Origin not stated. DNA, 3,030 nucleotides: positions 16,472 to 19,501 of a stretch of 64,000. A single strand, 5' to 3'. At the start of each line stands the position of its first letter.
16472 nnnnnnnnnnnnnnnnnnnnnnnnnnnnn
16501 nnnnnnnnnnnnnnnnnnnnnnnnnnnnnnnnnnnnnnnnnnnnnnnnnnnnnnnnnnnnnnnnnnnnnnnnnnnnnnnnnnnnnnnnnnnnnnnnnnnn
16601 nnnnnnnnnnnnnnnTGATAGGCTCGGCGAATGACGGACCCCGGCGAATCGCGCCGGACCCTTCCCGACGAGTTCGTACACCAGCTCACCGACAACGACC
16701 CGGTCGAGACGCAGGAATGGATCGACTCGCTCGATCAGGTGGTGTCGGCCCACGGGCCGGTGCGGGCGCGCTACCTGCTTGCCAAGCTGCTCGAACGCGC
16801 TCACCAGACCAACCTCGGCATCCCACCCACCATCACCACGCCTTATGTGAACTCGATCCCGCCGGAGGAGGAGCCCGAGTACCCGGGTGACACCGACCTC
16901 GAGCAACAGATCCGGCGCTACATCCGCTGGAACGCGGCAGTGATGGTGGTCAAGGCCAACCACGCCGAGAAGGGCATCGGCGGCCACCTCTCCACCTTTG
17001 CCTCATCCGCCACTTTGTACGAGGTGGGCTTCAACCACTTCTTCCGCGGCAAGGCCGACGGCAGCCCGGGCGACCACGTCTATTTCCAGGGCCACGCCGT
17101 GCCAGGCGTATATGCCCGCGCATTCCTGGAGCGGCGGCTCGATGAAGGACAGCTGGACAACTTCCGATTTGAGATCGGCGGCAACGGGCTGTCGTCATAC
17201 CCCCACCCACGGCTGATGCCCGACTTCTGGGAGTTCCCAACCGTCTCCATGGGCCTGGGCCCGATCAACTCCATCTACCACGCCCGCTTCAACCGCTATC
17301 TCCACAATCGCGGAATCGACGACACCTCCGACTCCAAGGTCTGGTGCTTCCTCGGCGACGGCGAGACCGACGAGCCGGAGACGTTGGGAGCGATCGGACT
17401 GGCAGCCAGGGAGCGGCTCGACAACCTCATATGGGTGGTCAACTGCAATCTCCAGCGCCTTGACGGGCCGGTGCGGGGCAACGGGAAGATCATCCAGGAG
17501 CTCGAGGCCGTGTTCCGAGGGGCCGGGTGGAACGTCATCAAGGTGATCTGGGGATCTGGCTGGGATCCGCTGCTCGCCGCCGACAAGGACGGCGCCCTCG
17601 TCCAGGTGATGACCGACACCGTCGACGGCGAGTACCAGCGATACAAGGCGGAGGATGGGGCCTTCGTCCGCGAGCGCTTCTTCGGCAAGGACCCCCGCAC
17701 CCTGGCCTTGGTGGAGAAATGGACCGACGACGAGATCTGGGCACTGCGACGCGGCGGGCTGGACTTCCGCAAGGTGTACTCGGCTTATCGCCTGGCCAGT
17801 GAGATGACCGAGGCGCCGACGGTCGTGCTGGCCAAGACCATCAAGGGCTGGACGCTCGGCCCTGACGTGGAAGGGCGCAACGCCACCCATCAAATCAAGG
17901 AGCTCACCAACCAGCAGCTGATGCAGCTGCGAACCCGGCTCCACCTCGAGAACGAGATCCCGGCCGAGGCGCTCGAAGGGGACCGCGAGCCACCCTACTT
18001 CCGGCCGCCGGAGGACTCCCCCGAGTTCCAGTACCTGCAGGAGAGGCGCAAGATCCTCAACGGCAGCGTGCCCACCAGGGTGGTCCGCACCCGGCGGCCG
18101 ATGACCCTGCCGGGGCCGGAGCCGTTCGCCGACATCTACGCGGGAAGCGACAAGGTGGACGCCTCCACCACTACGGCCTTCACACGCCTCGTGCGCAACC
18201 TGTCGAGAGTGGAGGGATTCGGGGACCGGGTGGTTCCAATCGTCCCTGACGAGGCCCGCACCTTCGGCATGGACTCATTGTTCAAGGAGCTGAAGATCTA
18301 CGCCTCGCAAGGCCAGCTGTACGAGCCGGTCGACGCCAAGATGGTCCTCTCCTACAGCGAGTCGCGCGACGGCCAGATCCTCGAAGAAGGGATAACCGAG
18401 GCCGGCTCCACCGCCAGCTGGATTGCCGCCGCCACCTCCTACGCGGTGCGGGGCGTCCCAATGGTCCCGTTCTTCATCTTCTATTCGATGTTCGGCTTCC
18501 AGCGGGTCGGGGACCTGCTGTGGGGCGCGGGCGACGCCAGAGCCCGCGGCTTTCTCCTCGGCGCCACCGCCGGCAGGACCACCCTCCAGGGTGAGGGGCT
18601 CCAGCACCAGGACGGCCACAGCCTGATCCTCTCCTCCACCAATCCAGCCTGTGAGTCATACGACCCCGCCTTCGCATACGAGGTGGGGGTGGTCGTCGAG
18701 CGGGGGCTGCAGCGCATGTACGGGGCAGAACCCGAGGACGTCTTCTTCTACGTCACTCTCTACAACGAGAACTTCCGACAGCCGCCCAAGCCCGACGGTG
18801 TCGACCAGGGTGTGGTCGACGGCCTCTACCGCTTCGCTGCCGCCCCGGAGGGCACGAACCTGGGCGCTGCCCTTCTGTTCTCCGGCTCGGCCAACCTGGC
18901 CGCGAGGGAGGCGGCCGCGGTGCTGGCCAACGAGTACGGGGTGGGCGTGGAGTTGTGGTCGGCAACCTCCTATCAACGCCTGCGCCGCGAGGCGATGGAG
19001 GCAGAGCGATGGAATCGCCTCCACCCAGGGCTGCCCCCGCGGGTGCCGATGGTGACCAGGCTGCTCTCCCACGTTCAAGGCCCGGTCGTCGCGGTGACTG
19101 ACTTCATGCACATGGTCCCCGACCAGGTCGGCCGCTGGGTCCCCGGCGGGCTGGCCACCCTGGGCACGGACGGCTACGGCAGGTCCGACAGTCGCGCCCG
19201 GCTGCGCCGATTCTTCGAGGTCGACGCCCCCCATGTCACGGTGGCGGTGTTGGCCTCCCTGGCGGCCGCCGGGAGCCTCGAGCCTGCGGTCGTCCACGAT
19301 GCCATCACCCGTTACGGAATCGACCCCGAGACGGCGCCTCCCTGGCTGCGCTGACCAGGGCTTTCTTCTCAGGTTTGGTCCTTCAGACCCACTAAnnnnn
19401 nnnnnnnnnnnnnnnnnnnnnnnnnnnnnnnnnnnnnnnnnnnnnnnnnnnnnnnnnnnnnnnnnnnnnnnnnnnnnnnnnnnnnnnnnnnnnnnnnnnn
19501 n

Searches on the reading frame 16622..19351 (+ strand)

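Call 11: search_protein_families(library=pfam, proteins=[window:16622-19351:+])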
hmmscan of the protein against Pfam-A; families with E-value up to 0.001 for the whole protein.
window:16622-19351:+ (910 aa): 3 families
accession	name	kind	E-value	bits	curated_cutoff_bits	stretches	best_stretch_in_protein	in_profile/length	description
PF17831.6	PDH_E1_M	-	1.7e-86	289.7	23.2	1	502-721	11-229/229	Pyruvate dehydrogenase E1 component middle domain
PF22613.1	Transketolase_C_1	-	9.5e-12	45.6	27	1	734-868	1-113/113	Transketolase-like TK C-terminal domain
PF00456.26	Transketolase_N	-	1.5e-10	41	22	1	204-310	108-215/334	Transketolase, thiamine diphosphate binding domain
